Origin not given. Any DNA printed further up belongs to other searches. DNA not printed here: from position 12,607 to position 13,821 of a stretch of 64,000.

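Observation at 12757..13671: IS200-like HUH/Y1 transposase homologue abutting a repeat copy: candidate RAYT-REP system in a Bacteroidota genome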

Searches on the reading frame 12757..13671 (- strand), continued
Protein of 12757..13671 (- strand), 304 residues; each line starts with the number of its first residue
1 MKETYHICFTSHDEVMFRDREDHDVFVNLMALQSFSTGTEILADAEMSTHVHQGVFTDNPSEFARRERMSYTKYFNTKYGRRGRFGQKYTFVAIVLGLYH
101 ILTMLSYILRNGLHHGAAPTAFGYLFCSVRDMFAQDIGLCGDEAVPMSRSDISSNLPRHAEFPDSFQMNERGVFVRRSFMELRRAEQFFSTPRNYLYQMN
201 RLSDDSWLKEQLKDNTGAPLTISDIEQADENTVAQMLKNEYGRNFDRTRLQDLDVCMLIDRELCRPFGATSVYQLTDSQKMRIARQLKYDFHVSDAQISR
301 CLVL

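Call 26: fold_search(model_id=the predicted structure, library=pdb)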
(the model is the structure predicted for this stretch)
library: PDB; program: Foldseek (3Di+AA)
matches with E <= 10: 1180; with E <= 0.001: 2
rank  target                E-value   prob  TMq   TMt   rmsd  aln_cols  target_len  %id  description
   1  4er8_A                9.0e-04  1.00  0.37  0.66   9.8       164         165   15  Structure of the REP associates tyrosine transposase bound to a REP hairpin (released 2012-08-15)
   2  2f4f_A                9.0e-04  1.00  0.27  0.57   9.9       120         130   16  Crystal structure of IS200 transposase (released 2005-12-13)
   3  2a6m_B                2.5e-03  1.00  0.28  0.54   8.2       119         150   12  Crystal Structure of the ISHp608 Transposase (released 2005-10-25)
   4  2ec2_A                2.6e-03  1.00  0.25  0.53   7.6       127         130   16  Crystal structure of transposase from Sulfolobus tokodaii (released 2007-02-27)
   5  2vic_A                3.1e-03  1.00  0.25  0.49  10.9       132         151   11  CRYSTAL STRUCTURE OF THE ISHP608 TRANSPOSASE IN COMPLEX with Left end 26- mer DNA and manganese (released 2008-02-19)
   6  2a6o_A                3.4e-03  1.00  0.28  0.53   8.0       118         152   14  Crystal Structure of the ISHp608 Transposase in Complex with Stem-loop DNA (released 2005-10-25)
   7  2ec2_B                3.8e-03  1.00  0.27  0.57   7.4       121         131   16  Crystal structure of transposase from Sulfolobus tokodaii (released 2007-02-27)
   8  2xma_B                3.8e-03  1.00  0.27  0.55   6.3       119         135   11  DEINOCOCCUS RADIODURANS ISDRA2 TRANSPOSASE RIGHT END DNA COMPLEX (released 2010-10-13)
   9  6fi8_B                4.6e-03  1.00  0.28  0.61   3.4       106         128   11  Crystal structure of the IS608 transposase in complex with left end 29-mer DNA hairpin and a 6-mer DNA representing th (released 2018-03-28)
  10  2xm3_C                5.1e-03  1.00  0.25  0.54   5.1       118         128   13  Deinococcus radiodurans ISDra2 Transposase Left end DNA complex (released 2010-10-13)
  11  2xo6_A                5.6e-03  1.00  0.27  0.55   6.4       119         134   11  DEINOCOCCUS RADIODURANS ISDRA2 TRANSPOSASE Y132F MUTANT COMPLEXED WITH LEFT END RECOGNITION AND CLEAVAGE SITE (released 2010-10-13)
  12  2xma_A                5.6e-03  1.00  0.26  0.50   6.6       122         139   12  DEINOCOCCUS RADIODURANS ISDRA2 TRANSPOSASE RIGHT END DNA COMPLEX (released 2010-10-13)
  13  2xo6_D                5.9e-03  1.00  0.26  0.56   4.6       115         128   12  DEINOCOCCUS RADIODURANS ISDRA2 TRANSPOSASE Y132F MUTANT COMPLEXED WITH LEFT END RECOGNITION AND CLEAVAGE SITE (released 2010-10-13)
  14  2a6m_A                6.2e-03  1.00  0.29  0.64   2.5       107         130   11  Crystal Structure of the ISHp608 Transposase (released 2005-10-25)
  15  2vju_B                6.6e-03  1.00  0.29  0.61   3.6       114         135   11  Crystal structure of the IS608 transposase in complex with the complete Right end 35-mer DNA and manganese (released 2008-02-19)
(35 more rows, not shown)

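Call 28: search_solved_structures(query=A3, max_evalue=10, show_alignments=4)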
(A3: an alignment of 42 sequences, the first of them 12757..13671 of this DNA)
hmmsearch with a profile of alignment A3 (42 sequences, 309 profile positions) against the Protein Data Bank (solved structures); distinct sequences matched with E-value up to 10: 2.
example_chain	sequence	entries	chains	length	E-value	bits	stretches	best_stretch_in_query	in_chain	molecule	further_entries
4er8_A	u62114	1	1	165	0.1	15.1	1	39-129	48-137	TnpArep for protein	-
2f4f_A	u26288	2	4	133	1.2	11.6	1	33-93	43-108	Transposase, putative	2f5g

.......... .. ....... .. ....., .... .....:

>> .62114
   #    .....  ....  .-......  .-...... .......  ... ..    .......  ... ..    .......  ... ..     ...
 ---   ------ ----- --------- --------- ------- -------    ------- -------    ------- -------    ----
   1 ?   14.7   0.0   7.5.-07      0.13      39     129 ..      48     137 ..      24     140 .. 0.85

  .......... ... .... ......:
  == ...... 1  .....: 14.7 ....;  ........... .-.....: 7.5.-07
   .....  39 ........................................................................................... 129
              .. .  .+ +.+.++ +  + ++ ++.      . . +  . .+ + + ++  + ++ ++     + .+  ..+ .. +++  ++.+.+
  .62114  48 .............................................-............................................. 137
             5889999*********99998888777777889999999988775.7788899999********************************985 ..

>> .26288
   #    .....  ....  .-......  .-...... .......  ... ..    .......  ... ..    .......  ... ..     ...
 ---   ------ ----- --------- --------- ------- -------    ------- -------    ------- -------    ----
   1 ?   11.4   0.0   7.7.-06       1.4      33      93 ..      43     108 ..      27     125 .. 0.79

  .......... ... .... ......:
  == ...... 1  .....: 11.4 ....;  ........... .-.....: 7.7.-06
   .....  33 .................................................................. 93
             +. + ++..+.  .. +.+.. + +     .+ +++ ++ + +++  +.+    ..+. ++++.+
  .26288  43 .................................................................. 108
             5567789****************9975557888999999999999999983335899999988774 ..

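Call 29: search_protein_families(library=pfam, alignment_id=A3, max_evalue=0.1)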
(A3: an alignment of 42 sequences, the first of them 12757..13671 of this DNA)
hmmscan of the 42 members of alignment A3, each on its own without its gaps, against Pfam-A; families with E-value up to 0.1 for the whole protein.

A. member 1, window:12757-13671:- (304 aa): 0 families

B. families by the number of members that match (of 42 scanned): 6 families
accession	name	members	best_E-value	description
PF01797.21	Y1_Tnp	25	2.3e-06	Transposase IS200 like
PF07979.17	Intimin_C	1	0.00087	Intimin C-type lectin domain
PF13283.12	NfrA_C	1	0.001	Bacteriophage N adsorption protein A C-term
PF24563.1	KH_Mug60-KHD4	1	0.026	Mug60/KHD4 KH type I domain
PF05345.18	He_PIG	1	0.082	Putative Ig domain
PF22239.2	DUF6947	1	0.094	Domain of unknown function (DUF6947)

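Call 35: find_encoding_contigs(protein=P0058, flank=10000, max_places=3)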
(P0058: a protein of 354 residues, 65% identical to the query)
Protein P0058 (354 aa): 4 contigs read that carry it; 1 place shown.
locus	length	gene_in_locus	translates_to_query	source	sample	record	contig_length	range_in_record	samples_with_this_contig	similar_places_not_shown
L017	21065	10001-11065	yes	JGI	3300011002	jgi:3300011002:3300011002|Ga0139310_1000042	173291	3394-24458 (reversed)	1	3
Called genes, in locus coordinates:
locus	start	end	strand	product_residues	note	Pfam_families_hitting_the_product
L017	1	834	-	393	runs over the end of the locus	PF01979:Amidohydro_1, PF07969:Amidohydro_3 (weak)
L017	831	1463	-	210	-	PF14129:DUF4296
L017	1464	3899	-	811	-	PF01588:tRNA_bind, PF03483:B3_4, PF03484:B5, PF17759:tRNA_synthFbeta, PF03147:FDX-ACB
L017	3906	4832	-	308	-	PF02881:SRP54_N, PF13604:AAA_30 (weak), PF00448:SRP54, PF13401:AAA_22 (weak)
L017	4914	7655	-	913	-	PF10544:T5orf172, PF13455:MUG113 (weak)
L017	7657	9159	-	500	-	PF07669:Eco57I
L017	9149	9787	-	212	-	PF20473:MmeI_Mtase (weak)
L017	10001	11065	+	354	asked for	-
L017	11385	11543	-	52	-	PF14128:DUF4295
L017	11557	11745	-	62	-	PF00471:Ribosomal_L33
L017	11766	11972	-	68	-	PF00830:Ribosomal_L28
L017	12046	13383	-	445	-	PF10502:Peptidase_S26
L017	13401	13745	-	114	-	PF00453:Ribosomal_L20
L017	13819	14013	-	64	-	PF01632:Ribosomal_L35p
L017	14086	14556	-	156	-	PF05198:IF3_N, PF00707:IF3_C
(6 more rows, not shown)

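Call 36: find_encoding_contigs(protein=P0086, flank=10000, max_places=2)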
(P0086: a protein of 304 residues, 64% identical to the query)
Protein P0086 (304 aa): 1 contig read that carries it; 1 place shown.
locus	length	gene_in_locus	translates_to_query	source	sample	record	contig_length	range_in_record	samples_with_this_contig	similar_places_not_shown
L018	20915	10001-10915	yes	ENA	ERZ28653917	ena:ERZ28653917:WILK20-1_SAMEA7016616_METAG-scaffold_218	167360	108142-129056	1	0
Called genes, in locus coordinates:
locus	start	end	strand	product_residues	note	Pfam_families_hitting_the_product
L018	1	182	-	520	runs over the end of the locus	PF22848:ASD1_dom, PF06964:Alpha-L-AF_C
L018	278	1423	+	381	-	PF01263:Aldose_epim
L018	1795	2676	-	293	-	PF01040:UbiA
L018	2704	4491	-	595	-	PF00009:GTP_EFTU, PF00071:Ras (weak), PF03144:GTP_EFTU_D2, PF22042:EF-G_D2 (weak), PF00679:EFG_C, PF06421:LepA_C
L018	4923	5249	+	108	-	PF05005:Ocnus (weak)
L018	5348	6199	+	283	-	PF00456:Transketolase_N, PF13292:DXP_synthase_N (weak), PF09364:XFP_N, PF00676:E1_dh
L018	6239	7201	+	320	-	PF02779:Transket_pyr, PF02780:Transketolase_C, PF22613:Transketolase_C_1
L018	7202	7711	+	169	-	PF04542:Sigma70_r2, PF08281:Sigma70_r4_2, PF04545:Sigma70_r4 (weak)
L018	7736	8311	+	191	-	PF14371:DUF4412 (faint)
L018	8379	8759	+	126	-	-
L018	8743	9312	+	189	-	-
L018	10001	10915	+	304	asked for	-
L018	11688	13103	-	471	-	PF00083:Sugar_tr, PF07690:MFS_1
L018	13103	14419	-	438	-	PF01261:AP_endonuc_2 (weak), PF27526:XylA2_C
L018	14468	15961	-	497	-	PF00370:FGGY_N, PF02782:FGGY_C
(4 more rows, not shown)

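Call 38: find_related_loci(query=A1, collection=genome_contigs, flank=10000)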
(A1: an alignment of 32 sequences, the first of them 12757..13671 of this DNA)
Query A1 (304 aa) in genome_contigs; peptide patterns used: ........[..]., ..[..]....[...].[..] (x = any residue, [..] = any of these).
111 stretches matched a pattern; 89 encode a relative of the query (tblastn E <= 1e-3); the best 80 are kept; 80 distinct loci.
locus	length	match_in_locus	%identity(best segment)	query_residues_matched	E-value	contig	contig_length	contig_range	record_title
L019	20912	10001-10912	97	1-304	0e+0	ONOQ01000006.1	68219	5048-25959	uncultured Bacteroidales bacterium isolate RUG478 genome assembly, contig: scaffold_120, whole genome shotgun sequence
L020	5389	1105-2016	85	1-304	0e+0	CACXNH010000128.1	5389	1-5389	MAG: uncultured Bacteroidia bacterium isolate RUG11406 genome assembly, contig: RUG11406_asm_128, whole genome shotgun s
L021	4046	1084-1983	83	1-300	0e+0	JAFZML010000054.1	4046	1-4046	MAG: Bacteroidales bacterium isolate RGIG7900 Water_buffalos_Reticulum.Co__c907841, whole genome shotgun sequence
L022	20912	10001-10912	70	1-304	1e-151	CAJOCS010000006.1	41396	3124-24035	uncultured Bacteroidales bacterium isolate Red_deer_1_mag_116 genome assembly, contig: scaffold_1078, whole genome shotg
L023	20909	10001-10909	68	1-303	1e-143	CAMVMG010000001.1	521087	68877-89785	MAG TPA_asm: uncultured Bacteroidales bacterium isolate SRR8387719_bin.86_metaWRAP_v1.3_MAG genome assembly, contig: ERZ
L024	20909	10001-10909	67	1-303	2e-142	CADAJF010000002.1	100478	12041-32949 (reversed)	MAG: uncultured Bacteroidia bacterium isolate RUG13346 genome assembly, contig: RUG13346_asm_2, whole genome shotgun seq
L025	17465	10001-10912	66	1-304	2e-141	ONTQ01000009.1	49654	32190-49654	uncultured Bacteroidales bacterium isolate RUG619 genome assembly, contig: scaffold_200, whole genome shotgun sequence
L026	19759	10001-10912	66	1-304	2e-141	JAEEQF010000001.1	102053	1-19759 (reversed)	MAG: Bacteroidales bacterium isolate Tb.RUG.329 NODE_437_length_102053_cov_4.068501, whole genome shotgun sequence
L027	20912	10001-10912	66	1-304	6e-141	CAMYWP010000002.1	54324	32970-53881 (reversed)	MAG TPA_asm: uncultured Bacteroidales bacterium isolate SRR10912537_bin.7_metaWRAP_v1.3_MAG genome assembly, contig: ERZ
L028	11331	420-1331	66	1-304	3e-140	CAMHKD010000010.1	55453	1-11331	MAG: uncultured Bacteroidales bacterium isolate SRR11784281_bin.11_metaWRAP_v1.3_MAG genome assembly, contig: ERZ1220335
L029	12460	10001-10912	65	1-304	8e-140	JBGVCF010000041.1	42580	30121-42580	MAG: Candidatus Cryptobacteroides sp. isolate ruminal_MAG_390 ruminal_MAG_390_contig_0041, whole genome shotgun sequence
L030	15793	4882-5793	64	1-304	2e-139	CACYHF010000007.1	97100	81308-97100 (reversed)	MAG: uncultured Bacteroidia bacterium isolate RUG11937 genome assembly, contig: RUG11937_asm_7, whole genome shotgun seq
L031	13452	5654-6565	64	1-304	2e-139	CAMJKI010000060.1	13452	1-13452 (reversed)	MAG: uncultured Bacteroidales bacterium isolate SRR12081303_bin.3_metaWRAP_v1.3_MAG genome assembly, contig: ERZ12289767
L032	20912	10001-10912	64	1-304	5e-138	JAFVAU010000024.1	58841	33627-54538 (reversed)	MAG: Bacteroidales bacterium isolate RGIG5001 Roe_deer_Rumen-5__c4179, whole genome shotgun sequence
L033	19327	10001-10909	65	1-303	7e-138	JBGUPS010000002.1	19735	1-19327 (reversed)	MAG: Candidatus Cryptobacteroides sp. isolate ruminal_MAG_158 ruminal_MAG_158_contig_0002, whole genome shotgun sequence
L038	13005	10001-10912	65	1-304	2e-135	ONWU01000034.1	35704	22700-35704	uncultured Bacteroidales bacterium isolate RUG720 genome assembly, contig: scaffold_1506, whole genome shotgun sequence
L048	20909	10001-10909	65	1-304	1e-135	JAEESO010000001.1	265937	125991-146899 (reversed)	MAG: Bacteroidales bacterium isolate Tb.RUG.384 NODE_52_length_265937_cov_3.416151, whole genome shotgun sequence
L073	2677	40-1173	37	1-304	1e-68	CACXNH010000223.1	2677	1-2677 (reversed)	MAG: uncultured Bacteroidia bacterium isolate RUG11406 genome assembly, contig: RUG11406_asm_223, whole genome shotgun s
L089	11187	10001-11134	33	1-302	2e-61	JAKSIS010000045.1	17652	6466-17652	MAG: Bacteroidaceae bacterium isolate Horse_feces27 MAG027_45, whole genome shotgun sequence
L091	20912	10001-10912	37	5-304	6e-58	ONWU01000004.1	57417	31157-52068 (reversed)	uncultured Bacteroidales bacterium isolate RUG720 genome assembly, contig: scaffold_200, whole genome shotgun sequence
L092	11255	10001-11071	35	1-302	7e-58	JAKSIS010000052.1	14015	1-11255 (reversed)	MAG: Bacteroidaceae bacterium isolate Horse_feces27 MAG027_52, whole genome shotgun sequence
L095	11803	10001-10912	62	1-304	3e-133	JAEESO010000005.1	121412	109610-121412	MAG: Bacteroidales bacterium isolate Tb.RUG.384 NODE_320_length_121412_cov_3.831447, whole genome shotgun sequence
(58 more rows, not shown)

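Call 85: search_dna_similar(query=window:12760-13671:-, collection=plasmids, mode=protein, max_rows=10, max_evalue=0.001)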
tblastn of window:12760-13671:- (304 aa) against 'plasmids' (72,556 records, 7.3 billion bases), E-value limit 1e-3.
No match.

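Call 86: search_dna_similar(query=window:12760-13671:-, collection=phages, mode=protein, max_rows=10, max_evalue=0.001)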
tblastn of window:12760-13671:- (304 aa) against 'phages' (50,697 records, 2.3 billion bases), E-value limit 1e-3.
No match.

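Call 91: search_protein_families(library=padloc, proteins=[window:12760-13671:-], max_evalue=0.1)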
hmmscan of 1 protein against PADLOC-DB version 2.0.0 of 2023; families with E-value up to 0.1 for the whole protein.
window:12760-13671:- (304 aa): 0 families

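Call 92: search_protein_families(library=phrogs, proteins=[window:12760-13671:-], max_evalue=0.1)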
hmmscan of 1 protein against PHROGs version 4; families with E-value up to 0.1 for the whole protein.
window:12760-13671:- (304 aa): 0 families
